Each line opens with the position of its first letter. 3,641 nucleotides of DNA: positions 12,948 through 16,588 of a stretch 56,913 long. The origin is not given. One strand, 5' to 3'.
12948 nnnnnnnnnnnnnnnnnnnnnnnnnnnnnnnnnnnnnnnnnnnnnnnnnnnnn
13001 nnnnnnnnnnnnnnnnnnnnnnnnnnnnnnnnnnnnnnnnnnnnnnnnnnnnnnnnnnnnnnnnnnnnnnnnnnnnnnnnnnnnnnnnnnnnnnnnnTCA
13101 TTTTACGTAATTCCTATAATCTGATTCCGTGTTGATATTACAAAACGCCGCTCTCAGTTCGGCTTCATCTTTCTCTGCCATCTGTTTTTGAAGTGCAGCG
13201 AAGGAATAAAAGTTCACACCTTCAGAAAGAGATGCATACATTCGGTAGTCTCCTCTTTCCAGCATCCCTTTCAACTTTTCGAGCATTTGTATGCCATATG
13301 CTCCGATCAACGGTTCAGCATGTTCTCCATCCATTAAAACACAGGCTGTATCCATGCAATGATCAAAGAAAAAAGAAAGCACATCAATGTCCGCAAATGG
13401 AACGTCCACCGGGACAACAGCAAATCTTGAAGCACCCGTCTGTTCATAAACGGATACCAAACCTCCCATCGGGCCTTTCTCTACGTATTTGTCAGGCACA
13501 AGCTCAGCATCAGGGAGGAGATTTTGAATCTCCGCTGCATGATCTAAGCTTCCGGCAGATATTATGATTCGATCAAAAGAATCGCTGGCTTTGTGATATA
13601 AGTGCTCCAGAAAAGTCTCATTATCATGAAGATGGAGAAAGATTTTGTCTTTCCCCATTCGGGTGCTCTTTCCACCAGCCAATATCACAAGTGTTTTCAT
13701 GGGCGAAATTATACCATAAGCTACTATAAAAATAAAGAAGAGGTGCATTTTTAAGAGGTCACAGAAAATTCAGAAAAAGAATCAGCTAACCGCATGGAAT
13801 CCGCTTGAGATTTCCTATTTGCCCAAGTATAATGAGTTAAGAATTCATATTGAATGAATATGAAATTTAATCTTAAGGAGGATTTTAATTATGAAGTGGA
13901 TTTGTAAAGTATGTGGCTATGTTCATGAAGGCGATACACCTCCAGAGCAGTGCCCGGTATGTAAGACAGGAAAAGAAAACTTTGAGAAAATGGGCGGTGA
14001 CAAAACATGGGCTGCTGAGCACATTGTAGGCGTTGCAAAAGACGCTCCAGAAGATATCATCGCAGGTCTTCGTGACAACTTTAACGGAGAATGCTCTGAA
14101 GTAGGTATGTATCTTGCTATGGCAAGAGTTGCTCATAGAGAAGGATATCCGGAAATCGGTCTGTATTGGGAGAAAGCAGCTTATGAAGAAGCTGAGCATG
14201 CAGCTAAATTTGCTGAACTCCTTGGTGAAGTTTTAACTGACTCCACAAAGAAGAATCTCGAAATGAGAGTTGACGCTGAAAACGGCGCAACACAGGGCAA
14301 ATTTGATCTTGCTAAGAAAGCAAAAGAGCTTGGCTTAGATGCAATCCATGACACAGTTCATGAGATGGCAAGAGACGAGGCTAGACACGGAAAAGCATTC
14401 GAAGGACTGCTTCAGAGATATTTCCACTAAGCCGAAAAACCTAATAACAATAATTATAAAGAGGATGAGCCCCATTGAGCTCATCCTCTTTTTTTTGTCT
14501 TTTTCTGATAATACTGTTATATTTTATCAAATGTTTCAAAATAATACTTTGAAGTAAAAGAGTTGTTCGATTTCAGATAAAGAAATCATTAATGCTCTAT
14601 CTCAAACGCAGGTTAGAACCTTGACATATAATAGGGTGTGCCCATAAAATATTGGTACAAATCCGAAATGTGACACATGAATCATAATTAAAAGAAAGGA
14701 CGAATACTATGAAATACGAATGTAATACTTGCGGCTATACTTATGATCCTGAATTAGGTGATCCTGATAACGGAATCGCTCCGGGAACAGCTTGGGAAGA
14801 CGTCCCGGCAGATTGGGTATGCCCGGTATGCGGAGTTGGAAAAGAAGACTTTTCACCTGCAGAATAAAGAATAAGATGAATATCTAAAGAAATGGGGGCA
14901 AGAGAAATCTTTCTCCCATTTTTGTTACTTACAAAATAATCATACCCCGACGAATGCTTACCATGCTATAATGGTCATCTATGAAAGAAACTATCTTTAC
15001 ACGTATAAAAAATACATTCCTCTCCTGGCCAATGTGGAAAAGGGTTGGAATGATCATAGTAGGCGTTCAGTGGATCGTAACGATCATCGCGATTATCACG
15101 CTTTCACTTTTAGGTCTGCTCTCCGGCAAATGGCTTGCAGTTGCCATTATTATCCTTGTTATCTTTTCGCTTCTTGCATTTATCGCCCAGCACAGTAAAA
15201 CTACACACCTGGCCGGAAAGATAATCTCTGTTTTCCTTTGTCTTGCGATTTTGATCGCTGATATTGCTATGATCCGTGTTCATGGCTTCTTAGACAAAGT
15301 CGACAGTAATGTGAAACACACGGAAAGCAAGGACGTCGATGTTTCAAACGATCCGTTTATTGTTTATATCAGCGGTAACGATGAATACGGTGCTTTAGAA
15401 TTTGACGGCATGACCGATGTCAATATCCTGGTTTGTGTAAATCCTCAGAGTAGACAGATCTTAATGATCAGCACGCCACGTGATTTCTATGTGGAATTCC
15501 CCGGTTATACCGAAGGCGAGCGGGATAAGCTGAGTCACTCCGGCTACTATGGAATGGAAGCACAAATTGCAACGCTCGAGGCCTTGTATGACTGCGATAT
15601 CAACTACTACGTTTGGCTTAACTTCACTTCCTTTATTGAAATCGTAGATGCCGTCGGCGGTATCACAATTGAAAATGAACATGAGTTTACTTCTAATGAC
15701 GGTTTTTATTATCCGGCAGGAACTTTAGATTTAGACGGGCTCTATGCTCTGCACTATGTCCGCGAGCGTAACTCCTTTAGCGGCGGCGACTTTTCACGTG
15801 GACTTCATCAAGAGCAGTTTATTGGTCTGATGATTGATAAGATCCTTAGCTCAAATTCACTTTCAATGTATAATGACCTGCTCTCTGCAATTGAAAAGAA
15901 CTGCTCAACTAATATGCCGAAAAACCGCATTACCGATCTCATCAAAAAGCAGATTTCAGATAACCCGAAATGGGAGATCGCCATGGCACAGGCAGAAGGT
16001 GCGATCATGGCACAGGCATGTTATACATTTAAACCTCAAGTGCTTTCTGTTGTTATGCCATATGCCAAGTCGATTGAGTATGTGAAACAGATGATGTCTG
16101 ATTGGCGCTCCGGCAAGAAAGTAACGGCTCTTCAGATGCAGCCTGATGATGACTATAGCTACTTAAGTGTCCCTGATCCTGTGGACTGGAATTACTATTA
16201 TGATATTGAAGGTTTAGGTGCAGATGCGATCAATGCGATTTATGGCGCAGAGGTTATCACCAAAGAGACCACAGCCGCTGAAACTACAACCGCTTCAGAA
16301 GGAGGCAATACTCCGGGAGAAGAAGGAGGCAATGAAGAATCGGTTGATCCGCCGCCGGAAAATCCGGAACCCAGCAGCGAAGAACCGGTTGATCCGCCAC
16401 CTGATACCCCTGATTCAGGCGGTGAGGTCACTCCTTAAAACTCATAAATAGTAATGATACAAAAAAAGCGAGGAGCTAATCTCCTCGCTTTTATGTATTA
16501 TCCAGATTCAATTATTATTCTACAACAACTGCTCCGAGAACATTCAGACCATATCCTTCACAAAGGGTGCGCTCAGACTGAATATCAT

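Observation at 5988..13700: Six-gene operon combining GlcNAc/phosphodiester-acting families, four with extracytoplasmic domains (candidate wall-glycopolymer editing pathway)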

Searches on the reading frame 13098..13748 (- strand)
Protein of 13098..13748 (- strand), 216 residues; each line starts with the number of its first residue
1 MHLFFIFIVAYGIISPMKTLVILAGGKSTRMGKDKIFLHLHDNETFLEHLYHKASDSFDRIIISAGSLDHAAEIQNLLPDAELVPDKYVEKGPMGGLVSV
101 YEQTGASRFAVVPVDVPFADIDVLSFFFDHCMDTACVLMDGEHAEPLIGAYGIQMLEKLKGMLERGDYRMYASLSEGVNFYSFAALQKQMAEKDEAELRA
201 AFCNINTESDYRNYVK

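Call 3: search_protein_families(library=pfam, proteins=[window:13098-13748:-], max_evalue=0.01)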
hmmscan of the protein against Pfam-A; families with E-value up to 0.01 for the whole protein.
window:13098-13748:- (216 aa): 1 family
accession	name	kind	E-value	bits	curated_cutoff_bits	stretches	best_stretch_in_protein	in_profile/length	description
PF12804.13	NTP_transf_3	-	1e-26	94.5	27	1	21-173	2-156/160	MobA-like NTP transferase domain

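Call 4: search_protein_families(library=ncbifam, proteins=[window:13098-13748:-], max_evalue=0.01)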
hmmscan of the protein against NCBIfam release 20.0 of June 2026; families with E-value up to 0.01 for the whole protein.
window:13098-13748:- (216 aa): 16 families
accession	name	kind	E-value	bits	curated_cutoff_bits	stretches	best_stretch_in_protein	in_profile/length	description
NF001457.0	PRK00317.1-3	equivalog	2.2e-27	95.9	164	1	19-212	3-191/200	molybdenum cofactor guanylyltransferase MobA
TIGR02665.1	molyb_mobA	equivalog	4.5e-22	79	151.85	1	19-210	2-184/186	molybdenum cofactor guanylyltransferase MobA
NF001837.0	PRK00560.1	equivalog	2.1e-20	73.3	182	1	20-215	11-188/196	molybdenum cofactor guanylyltransferase MobA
NF011056.0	PRK14489.1-1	equivalog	1.6e-17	63.7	379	1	19-211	7-189/363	bifunctional molybdenum cofactor guanylyltransferase MobA/molybdopterin-guanine dinucleotide biosynthesis adaptor protein MobB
NF011059.0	PRK14490.1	equivalog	2.5e-15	56.5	354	1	16-160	180-323/374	bifunctional molybdenum cofactor guanylyltransferase MobA/molybdopterin-guanine dinucleotide biosynthesis adaptor protein MobB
NF002741.0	PRK02726.1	equivalog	2e-13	50.4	179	1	19-211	9-191/200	molybdenum cofactor guanylyltransferase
NF011057.0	PRK14489.1-2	subfamily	7.5e-12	45.2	541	1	20-214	9-194/363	bifunctional molybdenum cofactor guanylyltransferase MobA/molybdopterin-guanine dinucleotide biosynthesis adaptor protein MobB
NF001855.0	PRK00576.1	equivalog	2e-08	34.1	205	1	21-177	10-166/197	molybdenum cofactor guanylyltransferase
TIGR03310.1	matur_MocA_YgfJ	equivalog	2.9e-08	33.9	186.45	1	21-147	3-135/188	molybdenum cofactor cytidylyltransferase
NF011070.0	PRK14500.1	equivalog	3.2e-08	33.2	606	1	17-212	167-349/358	putative bifunctional molybdopterin-guanine dinucleotide biosynthesis protein MoaC/MobA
NF045665.1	NTPtran_DVU1551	equivalog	0.00012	21.2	315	1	21-119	4-104/359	DVU_1551 family NTP transferase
TIGR00453.1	ispD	equivalog_domain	0.0012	18.4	181.3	1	20-69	2-54/219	2-C-methyl-D-erythritol 4-phosphate cytidylyltransferase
TIGR03202.1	pucB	equivalog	0.0021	17.8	235.05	1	21-67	4-50/192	xanthine dehydrogenase accessory protein PucB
NF001186.0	PRK00155.2-3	equivalog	0.0043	16.5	253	1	18-63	5-53/224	2-C-methyl-D-erythritol 4-phosphate cytidylyltransferase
NF001183.0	PRK00155.1-3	subfamily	0.0094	15.3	166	0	17-65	1-53/237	D-ribitol-5-phosphate cytidylyltransferase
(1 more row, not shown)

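Call 55: search_solved_structures(query=window:13098-13700:-, max_evalue=0.001)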
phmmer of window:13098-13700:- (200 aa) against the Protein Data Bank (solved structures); distinct sequences matched with E-value up to 0.001: 9.
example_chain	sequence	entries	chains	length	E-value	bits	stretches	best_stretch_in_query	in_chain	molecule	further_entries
2e8b_A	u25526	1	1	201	5.5e-13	52.5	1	3-194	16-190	Probable molybdopterin-guanine dinucleotide biosynthesis protein A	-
1fr9_A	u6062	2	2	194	7.5e-08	35.7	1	3-155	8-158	MOLYBDOPTERIN-GUANINE DINUCLEOTIDE BIOSYNTHESIS PROTEIN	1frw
1e5k_A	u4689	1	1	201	8.4e-08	35.6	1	3-155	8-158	MOLYBDOPTERIN-GUANINE DINUCLEOTIDE BIOSYNTHESIS PROTEIN A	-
1hjl_A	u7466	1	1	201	1e-07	35.3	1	3-155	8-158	MOLYBDOPTERIN-GUANINE DINUCLEOTIDE BIOSYNTHESIS PROTEIN A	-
1hjj_A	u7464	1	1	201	1.1e-07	35.2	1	3-155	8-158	MOLYBDOPTERIN-GUANINE DINUCLEOTIDE BIOSYNTHESIS PROTEIN A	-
1h4d_A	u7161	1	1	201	1.3e-07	35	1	3-155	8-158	MOLYBDOPTERIN-GUANINE DINUCLEOTIDE BIOSYNTHESIS PROTEIN A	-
1h4e_A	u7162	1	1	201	4.2e-07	33.3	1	3-155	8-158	MOLYBDOPTERIN-GUANINE DINUCLEOTIDE BIOSYNTHESIS PROTEIN A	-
1h4c_A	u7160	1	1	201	5.4e-07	32.9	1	3-155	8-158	MOLYBDOPTERIN-GUANINE DINUCLEOTIDE BIOSYNTHESIS PROTEIN A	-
3ngw_A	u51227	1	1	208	5.5e-05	26.4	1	4-196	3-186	Molybdopterin-guanine dinucleotide biosynthesis protein A (MobA)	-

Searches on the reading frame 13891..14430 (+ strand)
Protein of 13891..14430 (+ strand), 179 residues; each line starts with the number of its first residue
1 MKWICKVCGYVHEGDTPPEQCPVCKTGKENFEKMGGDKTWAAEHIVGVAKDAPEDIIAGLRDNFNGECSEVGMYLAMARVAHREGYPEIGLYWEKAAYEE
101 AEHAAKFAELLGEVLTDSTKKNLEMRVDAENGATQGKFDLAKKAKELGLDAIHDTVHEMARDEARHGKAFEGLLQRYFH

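Call 3: search_protein_families(library=pfam, proteins=[window:13891-14430:+], max_evalue=0.01)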
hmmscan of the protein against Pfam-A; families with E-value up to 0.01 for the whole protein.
window:13891-14430:+ (179 aa): 4 families
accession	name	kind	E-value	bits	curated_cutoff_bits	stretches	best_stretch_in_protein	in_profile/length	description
PF21349.2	RUBY_RBDX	-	1.4e-15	56.8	26.5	1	3-32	1-30/30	Rubrerythrin, rubredoxin-like domain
PF02915.23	Rubrerythrin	-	1.3e-12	48.7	22.8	1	60-173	3-136/137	Rubrerythrin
PF00210.30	Ferritin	-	1.7e-05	25.2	24.5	1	59-175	3-137/142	Ferritin-like domain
PF03232.19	COQ7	-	0.0025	17.9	23.5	0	60-113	7-58/169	Ubiquinone biosynthesis protein COQ7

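Call 4: search_protein_families(library=ncbifam, proteins=[window:13891-14430:+], max_evalue=0.01)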
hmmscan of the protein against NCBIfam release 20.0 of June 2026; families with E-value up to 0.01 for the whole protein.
window:13891-14430:+ (179 aa): 4 families
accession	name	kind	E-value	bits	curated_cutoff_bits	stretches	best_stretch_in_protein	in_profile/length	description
NF045767.1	RuberyRbr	equivalog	4.5e-20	72.5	200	3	2-34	158-190/194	rubrerythrin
NF045783.1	Nigrythrn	equivalog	9e-12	45.5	340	1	3-33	172-201/202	nigerythrin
NF045720.1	rubredox_RCKP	subfamily_domain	2.9e-06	26.7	45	1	3-33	4-33/34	RCKP-type rubredoxin-like domain-containing protein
NF045768.1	RubredRD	equivalog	0.0031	17.5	90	0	21-33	39-51/54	rubredoxin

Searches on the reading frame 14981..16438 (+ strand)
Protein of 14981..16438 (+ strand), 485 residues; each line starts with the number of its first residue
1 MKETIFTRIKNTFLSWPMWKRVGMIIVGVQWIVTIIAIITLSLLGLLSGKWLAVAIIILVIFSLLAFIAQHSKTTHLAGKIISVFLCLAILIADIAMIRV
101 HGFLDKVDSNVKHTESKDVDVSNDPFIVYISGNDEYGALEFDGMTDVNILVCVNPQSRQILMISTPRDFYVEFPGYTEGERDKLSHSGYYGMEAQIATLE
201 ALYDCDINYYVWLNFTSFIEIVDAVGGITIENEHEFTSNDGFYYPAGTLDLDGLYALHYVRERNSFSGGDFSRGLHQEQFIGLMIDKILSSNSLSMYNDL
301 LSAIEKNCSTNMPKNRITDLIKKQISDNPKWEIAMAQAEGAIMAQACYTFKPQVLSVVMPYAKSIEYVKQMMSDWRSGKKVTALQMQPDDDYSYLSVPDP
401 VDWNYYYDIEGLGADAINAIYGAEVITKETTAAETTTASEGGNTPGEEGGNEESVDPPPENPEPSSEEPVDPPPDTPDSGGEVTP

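Call 3: search_protein_families(library=pfam, proteins=[window:14981-16438:+], max_evalue=0.01)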
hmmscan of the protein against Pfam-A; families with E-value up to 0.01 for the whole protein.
window:14981-16438:+ (485 aa): 1 family
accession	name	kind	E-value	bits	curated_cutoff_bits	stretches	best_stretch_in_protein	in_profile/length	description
PF03816.19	LytR_cpsA_psr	-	4e-34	118.4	24.6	1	145-289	2-149/150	LytR_cpsA_psr family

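Call 4: search_protein_families(library=ncbifam, proteins=[window:14981-16438:+], max_evalue=0.01)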
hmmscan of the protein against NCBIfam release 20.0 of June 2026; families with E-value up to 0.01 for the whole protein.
window:14981-16438:+ (485 aa): 4 families
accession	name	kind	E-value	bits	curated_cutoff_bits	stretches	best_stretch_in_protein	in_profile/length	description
NF051849.1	LCP_trans_Cps2A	equivalog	1.5e-68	232.2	650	1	110-372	209-471/477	LCP family glycopolymer transferase CpsA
NF006897.1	PRK09379.1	equivalog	2.3e-44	151.8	441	1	81-323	11-253/298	polyisoprenyl-teichoic acid--peptidoglycan teichoic acid transferase TagU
NF047591.1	ligase_LytR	equivalog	3.8e-28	98.8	450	1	106-314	37-261/336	glycopolymer--peptidoglycan transferase LytR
TIGR00350.1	lytR_cpsA_psr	domain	7.3e-26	91.2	62.3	1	144-289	2-151/152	LCP family glycopolymer transferase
